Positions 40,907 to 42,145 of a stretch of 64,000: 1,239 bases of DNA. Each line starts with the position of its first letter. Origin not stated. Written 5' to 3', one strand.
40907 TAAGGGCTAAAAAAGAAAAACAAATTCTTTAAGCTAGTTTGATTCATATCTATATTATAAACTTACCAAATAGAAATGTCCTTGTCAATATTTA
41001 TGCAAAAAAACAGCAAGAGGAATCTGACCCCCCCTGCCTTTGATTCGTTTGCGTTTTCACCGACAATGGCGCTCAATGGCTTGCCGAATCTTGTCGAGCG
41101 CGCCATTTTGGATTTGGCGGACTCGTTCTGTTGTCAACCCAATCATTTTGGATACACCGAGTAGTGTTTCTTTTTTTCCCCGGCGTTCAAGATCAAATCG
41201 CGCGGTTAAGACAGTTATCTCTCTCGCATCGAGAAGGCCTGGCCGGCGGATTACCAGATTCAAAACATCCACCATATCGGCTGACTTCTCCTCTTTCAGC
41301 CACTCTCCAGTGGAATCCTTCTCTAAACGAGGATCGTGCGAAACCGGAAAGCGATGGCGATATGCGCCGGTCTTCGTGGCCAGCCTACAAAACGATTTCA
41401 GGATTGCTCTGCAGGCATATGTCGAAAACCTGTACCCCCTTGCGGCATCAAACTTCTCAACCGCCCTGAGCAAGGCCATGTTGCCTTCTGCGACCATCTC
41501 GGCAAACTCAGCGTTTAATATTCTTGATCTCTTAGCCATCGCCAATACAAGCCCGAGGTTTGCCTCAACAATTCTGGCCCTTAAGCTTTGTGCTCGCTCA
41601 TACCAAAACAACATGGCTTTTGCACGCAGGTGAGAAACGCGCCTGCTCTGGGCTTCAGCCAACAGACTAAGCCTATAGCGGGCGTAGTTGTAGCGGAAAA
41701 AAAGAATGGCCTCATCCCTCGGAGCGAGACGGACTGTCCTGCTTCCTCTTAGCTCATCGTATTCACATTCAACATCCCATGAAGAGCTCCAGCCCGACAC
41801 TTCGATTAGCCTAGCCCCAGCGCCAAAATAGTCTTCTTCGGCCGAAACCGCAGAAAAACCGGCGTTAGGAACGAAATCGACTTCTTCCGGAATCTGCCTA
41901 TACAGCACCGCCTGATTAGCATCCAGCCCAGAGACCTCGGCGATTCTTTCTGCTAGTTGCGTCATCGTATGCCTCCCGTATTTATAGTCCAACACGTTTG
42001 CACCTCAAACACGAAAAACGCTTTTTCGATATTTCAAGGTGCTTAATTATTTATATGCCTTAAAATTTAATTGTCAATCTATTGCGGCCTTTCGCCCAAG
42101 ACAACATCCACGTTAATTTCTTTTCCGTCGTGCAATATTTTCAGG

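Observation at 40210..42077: Foreign-composition sigma-70-family factor followed by a Cys-rich protein: a candidate imported sigma/partner pair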

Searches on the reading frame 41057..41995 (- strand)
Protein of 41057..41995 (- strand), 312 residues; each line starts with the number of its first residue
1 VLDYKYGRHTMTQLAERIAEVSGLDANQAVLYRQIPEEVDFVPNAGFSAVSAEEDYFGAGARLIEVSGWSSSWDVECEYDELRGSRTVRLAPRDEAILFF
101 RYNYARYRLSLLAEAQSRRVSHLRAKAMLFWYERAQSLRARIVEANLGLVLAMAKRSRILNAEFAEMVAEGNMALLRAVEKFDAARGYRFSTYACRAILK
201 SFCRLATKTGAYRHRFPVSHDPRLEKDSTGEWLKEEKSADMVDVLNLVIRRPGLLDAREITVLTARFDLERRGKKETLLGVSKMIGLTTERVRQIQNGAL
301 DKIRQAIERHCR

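Call 5: search_protein_families(library=pfam, proteins=[window:41057-41995:-], max_evalue=1)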
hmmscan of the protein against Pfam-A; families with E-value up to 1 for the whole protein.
window:41057-41995:- (312 aa): 2 families
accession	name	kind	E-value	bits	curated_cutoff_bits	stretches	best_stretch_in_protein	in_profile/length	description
PF04542.20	Sigma70_r2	-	2.2e-11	43.8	24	1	142-203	1-62/71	Sigma-70 region 2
PF04545.22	Sigma70_r4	-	6.5e-09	35.6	24.1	1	255-305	5-50/50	Sigma-70, region 4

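Call 6: search_protein_families(library=ncbifam, proteins=[window:41057-41995:-], max_evalue=1)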
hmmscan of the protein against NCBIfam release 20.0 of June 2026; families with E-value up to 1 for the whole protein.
window:41057-41995:- (312 aa): 43 families (the best 25 are shown)
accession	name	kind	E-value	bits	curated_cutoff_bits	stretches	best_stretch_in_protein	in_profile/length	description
TIGR02394.1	rpoS_proteo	equivalog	1.9e-25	89.9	378.7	2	139-205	48-114/285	RNA polymerase sigma factor RpoS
TIGR02997.1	Sig70-cyanoRpoD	subfamily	2.4e-25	89.4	384.5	2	132-218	69-154/298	RNA polymerase sigma factor, RpoD/SigA family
NF004207.0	PRK05657.1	equivalog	2e-23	83.3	394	2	138-202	90-154/329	RNA polymerase sigma factor RpoS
TIGR02393.1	RpoD_Cterm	equivalog_domain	2.1e-23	83.2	354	2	140-217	3-79/238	RNA polymerase sigma factor RpoD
NF041931.2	MzaA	equivalog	8.7e-23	81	800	2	108-204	447-542/726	MZA anti-phage system associated sigma-70 family RNA polymerase sigma factor MzaA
NF006666.0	PRK09210.1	equivalog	6.5e-22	78.3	572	2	136-206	131-201/370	RNA polymerase sigma factor RpoD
NF005920.0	PRK07921.1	subfamily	1.5e-21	76.8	464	2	90-205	45-158/328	RNA polymerase sigma factor SigB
NF004562.0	PRK05901.1-4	equivalog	2.5e-21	75.8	779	2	126-218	305-396/571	RNA polymerase sigma factor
NF005785.0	PRK07598.1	equivalog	2.8e-21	75.9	554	2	136-220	174-257/415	RNA polymerase sigma factor SigC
NF004615.0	PRK05949.1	subfamily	1.1e-20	73.8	530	2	133-219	87-172/327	RNA polymerase sigma factor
NF004208.0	PRK05658.1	equivalog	6e-20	71.8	555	2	134-195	389-450/631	RNA polymerase sigma factor RpoD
NF004561.0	PRK05901.1-3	equivalog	6.4e-20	71.7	582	2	124-204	286-366/537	RNA polymerase sigma factor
NF004560.0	PRK05901.1-1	equivalog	1.8e-19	70.2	711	2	86-204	233-345/516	RNA polymerase sigma factor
NF005642.0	PRK07405.1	subfamily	2.6e-19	69.6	524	2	131-218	76-162/318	RNA polymerase sigma factor SigD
NF005643.0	PRK07406.1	equivalog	2.1e-18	66.6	500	2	129-205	155-228/397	RNA polymerase sigma factor RpoD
TIGR02937.1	sigma70-ECF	superfamily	1.6e-14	53.8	42.9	1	138-306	2-164/165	sigma-70 family RNA polymerase sigma factor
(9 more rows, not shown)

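Call 12: find_encoding_contigs(protein=window:41057-41995:-, flank=10000, max_places=10)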
Protein window:41057-41995:- (312 aa): no gene with exactly this product is on record in the collection.

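Call 17: find_encoding_contigs(protein=window:41057-41965:-, flank=10000, max_places=10)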
Protein window:41057-41965:- (302 aa): no gene with exactly this product is on record in the collection.

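Call 18: find_homologous_proteins(query=window:41057-41965:-)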
Query window:41057-41965:- (302 aa): 6109 proteins with E <= 0.001 among 8000 candidates; the best 120 are listed.
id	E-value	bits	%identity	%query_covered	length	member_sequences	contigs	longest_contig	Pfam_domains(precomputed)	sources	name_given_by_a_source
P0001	9.7e-193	657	100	100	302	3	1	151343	PF04545.23,PF04542.21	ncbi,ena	-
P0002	8.5e-83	296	56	92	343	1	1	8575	PF04545.23,PF04542.21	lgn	-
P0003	1.1e-81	292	52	96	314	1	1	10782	PF04545.23,PF04542.21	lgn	-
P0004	9.1e-81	289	52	95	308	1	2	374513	PF04545.23,PF04542.21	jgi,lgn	jgi:RNA polymerase sigma factor (sigma-70 family)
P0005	1.6e-80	289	53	97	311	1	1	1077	PF04545.23,PF04542.21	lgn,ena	-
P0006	2.4e-80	288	53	94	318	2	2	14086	PF04545.23,PF04542.21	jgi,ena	-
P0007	2.4e-80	288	52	95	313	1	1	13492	PF04545.23,PF04542.21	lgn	-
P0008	3.0e-80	288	51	96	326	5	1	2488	PF04545.23,PF04542.21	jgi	jgi:RNA polymerase primary sigma factor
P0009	4.1e-80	287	52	94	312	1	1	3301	PF04545.23,PF04542.21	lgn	-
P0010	7.7e-80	286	52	94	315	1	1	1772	PF04545.23,PF04542.21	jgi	jgi:RNA polymerase primary sigma factor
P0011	9.7e-80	286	52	95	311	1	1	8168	PF04545.23,PF04542.21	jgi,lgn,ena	-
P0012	1.2e-79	286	48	98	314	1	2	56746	PF04545.23,PF04542.21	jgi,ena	-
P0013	1.5e-79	285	53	92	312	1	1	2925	PF04545.23,PF04542.21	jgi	jgi:RNA polymerase sigma factor (sigma-70 family)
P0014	2.0e-79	285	51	95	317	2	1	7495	PF04545.23,PF04542.21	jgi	jgi:RNA polymerase primary sigma factor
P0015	2.3e-79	285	50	97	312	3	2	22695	PF04545.23,PF04542.21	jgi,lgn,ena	jgi:RNA polymerase sigma factor (sigma-70 family)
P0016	2.8e-79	284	51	98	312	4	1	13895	PF04545.23,PF04542.21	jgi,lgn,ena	-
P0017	3.0e-79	284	50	97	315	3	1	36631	PF04545.23,PF04542.21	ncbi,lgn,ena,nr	ncbi:MAG TPA: hypothetical protein DCX07_14610 [Phycisphaerales bacterium]|nr:hypothetical protein [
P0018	4.0e-79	284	53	92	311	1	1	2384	PF04545.23,PF04542.21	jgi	-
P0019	4.4e-79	284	53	97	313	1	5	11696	PF04545.23,PF04542.21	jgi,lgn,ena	-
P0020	5.4e-79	284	56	89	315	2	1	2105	PF04545.23,PF04542.21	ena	-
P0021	5.7e-79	283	53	89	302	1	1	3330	PF04545.23,PF04542.21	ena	-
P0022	6.1e-79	283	51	99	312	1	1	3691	PF04545.23,PF04542.21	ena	-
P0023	1.1e-78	282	52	94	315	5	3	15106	PF04545.23,PF04542.21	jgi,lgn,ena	-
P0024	1.2e-78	282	52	95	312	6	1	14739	PF04545.23,PF04542.21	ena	-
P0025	1.3e-78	282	51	95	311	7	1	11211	PF04545.23,PF04542.21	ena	-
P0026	1.3e-78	282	54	89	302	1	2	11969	PF04545.23,PF04542.21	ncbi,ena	-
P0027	1.4e-78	282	52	94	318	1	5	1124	PF04545.23,PF04542.21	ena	-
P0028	1.4e-78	282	50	95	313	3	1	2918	PF04545.23,PF04542.21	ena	-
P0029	1.6e-78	282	53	94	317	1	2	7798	PF04545.23,PF04542.21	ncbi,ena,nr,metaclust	ncbi:MAG: hypothetical protein AMK72_14045 [Planctomycetes bacterium SM23_25]|nr:MAG: hypothetical p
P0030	1.6e-78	282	51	97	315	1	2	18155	PF04545.23,PF04542.21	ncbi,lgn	-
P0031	2.5e-78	281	52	94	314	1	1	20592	PF04545.23,PF04542.21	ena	-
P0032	2.7e-78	281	52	91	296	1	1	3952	PF04545.23,PF04542.21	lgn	-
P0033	4.2e-78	281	53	92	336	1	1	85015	PF04545.23,PF04542.21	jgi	-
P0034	4.6e-78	280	52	94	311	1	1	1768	PF04545.23,PF04542.21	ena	-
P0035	6.2e-78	280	54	90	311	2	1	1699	PF04545.23,PF04542.21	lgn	-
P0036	6.5e-78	280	53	92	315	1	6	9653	PF04545.23,PF04542.21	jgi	-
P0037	7.1e-78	280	52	94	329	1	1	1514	PF04545.23,PF04542.21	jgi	-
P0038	7.4e-78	280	51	95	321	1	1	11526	PF04545.23,PF04542.21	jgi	-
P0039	7.8e-78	280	53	91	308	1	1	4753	PF04545.23,PF04542.21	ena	-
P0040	8.0e-78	280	52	97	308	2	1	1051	PF04545.23,PF04542.21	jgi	jgi:RNA polymerase primary sigma factor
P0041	9.0e-78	280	51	98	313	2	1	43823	PF04545.23,PF04542.21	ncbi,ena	-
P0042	1.0e-77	279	51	94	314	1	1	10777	PF04545.23,PF04542.21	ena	-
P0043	1.6e-77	279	52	96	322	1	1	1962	PF04545.23,PF04542.21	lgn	-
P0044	1.6e-77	279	51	92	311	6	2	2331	PF04545.23,PF04542.21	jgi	jgi:RNA polymerase sigma factor (sigma-70 family)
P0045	1.9e-77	278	52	91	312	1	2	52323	PF04545.23,PF04542.21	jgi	jgi:RNA polymerase sigma factor (sigma-70 family)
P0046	2.2e-77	278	50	97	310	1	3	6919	PF04545.23,PF04542.21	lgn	-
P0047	2.3e-77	278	52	92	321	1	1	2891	PF04545.23,PF04542.21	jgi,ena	-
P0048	2.3e-77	278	53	93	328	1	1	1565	PF04545.23,PF04542.21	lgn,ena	-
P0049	2.4e-77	278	51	95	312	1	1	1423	PF04545.23,PF04542.21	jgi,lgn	jgi:RNA polymerase sigma factor (sigma-70 family)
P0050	2.8e-77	278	49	96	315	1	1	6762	PF04545.23,PF04542.21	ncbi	-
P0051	2.9e-77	278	50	93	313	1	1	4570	PF04545.23,PF04542.21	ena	-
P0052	3.2e-77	278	51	94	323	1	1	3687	PF04545.23,PF04542.21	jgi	jgi:RNA polymerase sigma factor (sigma-70 family)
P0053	3.5e-77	278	49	99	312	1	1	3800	PF04545.23,PF04542.21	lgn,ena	-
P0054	3.9e-77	277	54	89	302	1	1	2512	PF04545.23,PF04542.21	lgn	-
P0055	4.1e-77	277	52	96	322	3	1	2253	PF04545.23,PF04542.21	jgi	-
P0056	4.3e-77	277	50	96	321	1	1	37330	PF04545.23,PF04542.21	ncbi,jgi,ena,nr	ncbi:MAG: sigma-70 family RNA polymerase sigma factor [Phycisphaerae bacterium]|nr:sigma-70 family R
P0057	7.8e-77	276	52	95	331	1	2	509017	PF04545.23,PF04542.21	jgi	jgi:RNA polymerase sigma factor (sigma-70 family)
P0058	9.0e-77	276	52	92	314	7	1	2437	PF04545.23,PF04542.21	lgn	-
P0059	9.1e-77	276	50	95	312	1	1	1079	PF04545.23,PF04542.21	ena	-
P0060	9.2e-77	276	53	92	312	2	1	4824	PF04545.23,PF04542.21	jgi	-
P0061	9.7e-77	276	51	94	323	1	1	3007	PF04545.23,PF04542.21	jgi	jgi:RNA polymerase sigma factor (sigma-70 family)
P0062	1.2e-76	276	50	94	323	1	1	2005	PF04545.23,PF04542.21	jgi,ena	-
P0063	1.2e-76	276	49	95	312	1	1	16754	PF04545.23,PF04542.21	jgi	-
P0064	1.3e-76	276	50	95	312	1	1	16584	PF04545.23,PF04542.21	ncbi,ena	-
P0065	1.3e-76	276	51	95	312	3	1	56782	PF04545.23,PF04542.21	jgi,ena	-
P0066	1.4e-76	276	51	95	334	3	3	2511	PF04545.23,PF04542.21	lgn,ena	-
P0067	1.5e-76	275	49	97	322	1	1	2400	PF04545.23,PF04542.21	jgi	jgi:RNA polymerase primary sigma factor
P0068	1.6e-76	275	52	92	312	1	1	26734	PF04545.23,PF04542.21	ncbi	-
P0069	1.8e-76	275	50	96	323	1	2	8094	PF04545.23,PF04542.21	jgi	jgi:RNA polymerase primary sigma factor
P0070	2.0e-76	275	51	94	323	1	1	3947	PF04545.23,PF04542.21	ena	-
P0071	2.0e-76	275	53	92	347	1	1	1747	PF04545.23,PF04542.21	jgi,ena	-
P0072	2.2e-76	275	51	94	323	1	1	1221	PF04545.23,PF04542.21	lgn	-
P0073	2.4e-76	275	53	89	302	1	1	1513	PF04545.23,PF04542.21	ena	-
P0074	2.4e-76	275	51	94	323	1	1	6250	PF04545.23,PF04542.21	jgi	-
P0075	2.4e-76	275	52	89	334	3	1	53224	PF04545.23,PF04542.21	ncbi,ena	-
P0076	2.5e-76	275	51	94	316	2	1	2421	PF04545.23,PF04542.21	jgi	-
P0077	2.7e-76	275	50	97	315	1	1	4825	PF04545.23,PF04542.21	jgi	-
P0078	2.8e-76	275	53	89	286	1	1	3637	PF04545.23,PF04542.21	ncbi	-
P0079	2.9e-76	275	50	94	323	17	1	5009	PF04545.23,PF04542.21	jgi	jgi:RNA polymerase sigma factor (sigma-70 family)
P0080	2.9e-76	275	51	96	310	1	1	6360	PF04545.23,PF04542.21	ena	-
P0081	3.5e-76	274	53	91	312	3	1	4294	PF04545.23,PF04542.21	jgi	-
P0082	4.7e-76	274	52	95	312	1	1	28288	PF04545.23,PF04542.21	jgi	jgi:RNA polymerase sigma factor (sigma-70 family)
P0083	5.1e-76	274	52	95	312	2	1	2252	PF04545.23,PF04542.21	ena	-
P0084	5.1e-76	274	51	94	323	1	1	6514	PF04545.23,PF04542.21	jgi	jgi:RNA polymerase primary sigma factor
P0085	5.4e-76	274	49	95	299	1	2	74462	PF04545.23,PF04542.21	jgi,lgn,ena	-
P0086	5.5e-76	274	51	94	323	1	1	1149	PF04545.23,PF04542.21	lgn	-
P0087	5.9e-76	274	52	92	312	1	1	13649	PF04545.23,PF04542.21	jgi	jgi:RNA polymerase sigma factor (sigma-70 family)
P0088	6.0e-76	274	49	93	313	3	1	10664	PF04545.23,PF04542.21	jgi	jgi:RNA polymerase primary sigma factor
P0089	6.1e-76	274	51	95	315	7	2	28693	PF04545.23,PF04542.21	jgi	jgi:RNA polymerase sigma factor (sigma-70 family)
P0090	8.1e-76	273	49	97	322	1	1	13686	PF04545.23,PF04542.21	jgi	-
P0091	9.1e-76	273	51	94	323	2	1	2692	PF04545.23,PF04542.21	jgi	jgi:RNA polymerase sigma factor (sigma-70 family)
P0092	9.5e-76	273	49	95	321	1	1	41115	PF04545.23,PF04542.21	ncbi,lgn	ncbi:MAG: sigma-70 family RNA polymerase sigma factor [Phycisphaerae bacterium]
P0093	1.2e-75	273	49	97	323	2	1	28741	PF04545.23,PF04542.21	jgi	jgi:RNA polymerase sigma factor (sigma-70 family)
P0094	1.3e-75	272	51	92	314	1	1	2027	PF04545.23,PF04542.21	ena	-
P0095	1.4e-75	272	52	90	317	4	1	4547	PF04545.23,PF04542.21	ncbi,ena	-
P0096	1.6e-75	272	50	95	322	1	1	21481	PF04545.23,PF04542.21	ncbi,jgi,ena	-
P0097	1.6e-75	272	48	97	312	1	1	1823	PF04545.23,PF04542.21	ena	-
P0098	1.8e-75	272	51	93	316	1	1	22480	PF04545.23,PF04542.21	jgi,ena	-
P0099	1.9e-75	272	48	95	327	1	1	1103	PF04545.23,PF04542.21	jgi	jgi:RNA polymerase primary sigma factor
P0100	1.9e-75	272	49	92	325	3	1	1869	PF04545.23,PF04542.21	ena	-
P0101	2.2e-75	272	48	95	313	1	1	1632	PF04545.23,PF04542.21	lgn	-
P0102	2.2e-75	272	50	95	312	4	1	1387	PF04545.23,PF04542.21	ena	-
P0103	2.3e-75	272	50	94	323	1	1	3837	PF04545.23,PF04542.21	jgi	jgi:RNA polymerase sigma factor (sigma-70 family)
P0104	2.4e-75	272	52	89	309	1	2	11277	PF04545.23,PF04542.21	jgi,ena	-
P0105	2.5e-75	272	48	95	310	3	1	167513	PF04545.23,PF04542.21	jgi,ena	-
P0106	2.9e-75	271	51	92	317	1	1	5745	PF04545.23,PF04542.21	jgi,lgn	jgi:RNA polymerase sigma factor (sigma-70 family)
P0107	3.0e-75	271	49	94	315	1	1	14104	PF04545.23,PF04542.21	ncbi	-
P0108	3.4e-75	271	48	98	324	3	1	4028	PF04545.23,PF04542.21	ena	-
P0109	3.4e-75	271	51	95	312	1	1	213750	PF04545.23,PF04542.21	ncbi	ncbi:MAG: sigma-70 family RNA polymerase sigma factor [Phycisphaerae bacterium]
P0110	3.4e-75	271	51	95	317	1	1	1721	PF04545.23,PF04542.21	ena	-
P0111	3.5e-75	271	49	96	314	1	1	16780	PF04545.23,PF04542.21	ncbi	ncbi:MAG: sigma-70 family RNA polymerase sigma factor [Phycisphaerae bacterium]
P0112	3.7e-75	271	50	96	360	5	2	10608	PF04545.23,PF04542.21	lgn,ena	-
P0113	3.7e-75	271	50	95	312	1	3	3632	PF04545.23,PF04542.21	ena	-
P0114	4.2e-75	271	49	95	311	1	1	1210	PF04545.23,PF04542.21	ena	-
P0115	4.5e-75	271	51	94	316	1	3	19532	PF04545.23,PF04542.21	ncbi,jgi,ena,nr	ncbi:MAG TPA: sigma-70 family RNA polymerase sigma factor [Phycisphaerae bacterium]|nr:sigma-70 fami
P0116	6.8e-75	270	49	98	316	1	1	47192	PF04545.23,PF04542.21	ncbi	-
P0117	8.1e-75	270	49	94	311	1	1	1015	PF04545.23,PF04542.21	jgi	-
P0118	8.4e-75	270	49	95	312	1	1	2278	PF04545.23,PF04542.21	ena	-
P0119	9.8e-75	270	51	92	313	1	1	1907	PF04545.23,PF04542.21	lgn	-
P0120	1.1e-74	269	51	94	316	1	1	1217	PF04545.23,PF04542.21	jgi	-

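Call 19: find_encoding_contigs(protein=P0001, flank=10000, max_places=5)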
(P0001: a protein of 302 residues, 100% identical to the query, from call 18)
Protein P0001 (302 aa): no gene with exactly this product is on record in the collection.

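Call 24: find_related_loci(query=A2, collection=genome_contigs, flank=10000)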
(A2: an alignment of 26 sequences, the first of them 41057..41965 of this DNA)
Query A2 (302 aa) in genome_contigs; peptide patterns used: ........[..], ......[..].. (x = any residue, [..] = any of these).
599 stretches matched a pattern (row limit reached: there are more); 595 encode a relative of the query (tblastn E <= 1e-3); the best 80 are kept; 80 distinct loci.
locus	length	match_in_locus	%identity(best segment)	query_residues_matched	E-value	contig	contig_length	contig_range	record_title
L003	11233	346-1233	50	5-298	5e-85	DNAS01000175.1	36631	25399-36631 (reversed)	MAG TPA_asm: Phycisphaerales bacterium isolate UBA12270 contig_1071, whole genome shotgun sequence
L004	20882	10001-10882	51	3-298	8e-84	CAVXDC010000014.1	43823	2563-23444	MAG: uncultured Phycisphaerae bacterium isolate MFD04408.bin.3.226 genome assembly, contig: contig_115082, whole genome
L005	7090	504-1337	52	21-298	3e-82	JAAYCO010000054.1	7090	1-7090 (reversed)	MAG: Planctomycetota bacterium isolate AS06rmzACSIP_458 68721_AS06, whole genome shotgun sequence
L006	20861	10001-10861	50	14-300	6e-81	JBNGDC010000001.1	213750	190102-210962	MAG: Phycisphaerae bacterium isolate E05-017 bin55.fa-1, whole genome shotgun sequence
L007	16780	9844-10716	49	9-298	6e-81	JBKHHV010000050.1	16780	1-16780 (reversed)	MAG: Phycisphaerae bacterium isolate D1M07_5 NODE_1935_length_16780_cov_4.249985, whole genome shotgun sequence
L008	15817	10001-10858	49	13-297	2e-80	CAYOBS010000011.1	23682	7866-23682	MAG TPA_asm: uncultured Planctomycetaceae bacterium isolate binchicken_co91_493 genome assembly, contig: NODE_2273_lengt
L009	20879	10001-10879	50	5-297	3e-79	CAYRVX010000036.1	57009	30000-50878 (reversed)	MAG TPA_asm: uncultured Planctomycetaceae bacterium isolate SRP068000_co1_610 genome assembly, contig: NODE_428_length_5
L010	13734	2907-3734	50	21-297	1e-78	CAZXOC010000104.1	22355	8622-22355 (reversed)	MAG TPA_asm: uncultured Planctomycetaceae bacterium isolate SRP068000_co1_356 genome assembly, contig: NODE_2982_length_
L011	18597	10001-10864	49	11-298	3e-78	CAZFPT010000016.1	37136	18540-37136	MAG TPA_asm: uncultured Planctomycetaceae bacterium isolate SRP332253_co1_280 genome assembly, contig: NODE_1443_length_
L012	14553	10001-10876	48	9-299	2e-78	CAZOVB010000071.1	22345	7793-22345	MAG TPA_asm: uncultured Planctomycetaceae bacterium isolate SRP332253_co1_228 genome assembly, contig: NODE_3628_length_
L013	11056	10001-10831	52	21-297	3e-78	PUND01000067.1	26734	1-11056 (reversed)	MAG: Phycisphaerae bacterium isolate B1Sed10_206R1 B1-Sed10-C1518, whole genome shotgun sequence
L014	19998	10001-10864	49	11-298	5e-78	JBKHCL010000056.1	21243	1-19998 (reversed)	MAG: Phycisphaerae bacterium isolate D1M02_5 NODE_602_length_21243_cov_10.723664, whole genome shotgun sequence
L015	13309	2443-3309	49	11-298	2e-77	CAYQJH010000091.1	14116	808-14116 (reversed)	MAG TPA_asm: uncultured Planctomycetaceae bacterium isolate binchicken_co87_116 genome assembly, contig: NODE_5848_lengt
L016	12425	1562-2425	49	11-298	7e-77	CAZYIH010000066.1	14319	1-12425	MAG TPA_asm: uncultured Planctomycetaceae bacterium isolate binchicken_co8_191 genome assembly, contig: NODE_7633_length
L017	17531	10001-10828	50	21-297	1e-76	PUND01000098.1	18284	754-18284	MAG: Phycisphaerae bacterium isolate B1Sed10_206R1 B1-Sed10-C3262, whole genome shotgun sequence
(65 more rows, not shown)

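Call 27: find_encoding_contigs(protein=P0122, flank=10000)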
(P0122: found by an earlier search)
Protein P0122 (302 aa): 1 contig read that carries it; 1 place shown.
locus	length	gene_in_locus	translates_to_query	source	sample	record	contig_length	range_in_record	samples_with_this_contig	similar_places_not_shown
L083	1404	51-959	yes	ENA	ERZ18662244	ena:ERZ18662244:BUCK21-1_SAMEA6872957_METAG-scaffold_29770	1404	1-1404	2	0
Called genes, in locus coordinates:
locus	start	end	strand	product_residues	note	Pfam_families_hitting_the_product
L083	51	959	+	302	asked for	PF04542:Sigma70_r2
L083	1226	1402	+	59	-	?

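Call 28: find_encoding_contigs(protein=P0123, flank=10000)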
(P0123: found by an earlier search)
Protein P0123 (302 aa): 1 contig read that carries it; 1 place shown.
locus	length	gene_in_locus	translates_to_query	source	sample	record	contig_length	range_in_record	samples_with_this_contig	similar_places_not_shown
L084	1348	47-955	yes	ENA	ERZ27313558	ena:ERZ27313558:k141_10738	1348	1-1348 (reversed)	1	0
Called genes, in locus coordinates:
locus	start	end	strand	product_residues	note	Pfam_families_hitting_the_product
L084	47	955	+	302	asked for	PF04542:Sigma70_r2, PF04545:Sigma70_r4 (weak)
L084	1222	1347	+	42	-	?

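Call 37: search_protein_families(library=padloc, proteins=[window:41057-41965:-], max_evalue=0.1)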
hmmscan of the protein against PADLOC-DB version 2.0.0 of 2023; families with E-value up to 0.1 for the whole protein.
window:41057-41965:- (302 aa): 1 family
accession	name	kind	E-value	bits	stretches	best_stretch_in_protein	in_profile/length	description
PDLC02203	MzaA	-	5.2e-16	56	2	132-208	434-509/683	-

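Call 38: search_protein_families(library=phrogs, proteins=[window:41057-41965:-], max_evalue=0.1)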
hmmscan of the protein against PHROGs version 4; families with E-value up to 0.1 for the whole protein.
window:41057-41965:- (302 aa): 1 family
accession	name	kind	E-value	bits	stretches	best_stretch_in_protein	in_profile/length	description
phrog_351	-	transcription regulation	1.1e-23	84.8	1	125-299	501-728/928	RNA polymerase sigma factor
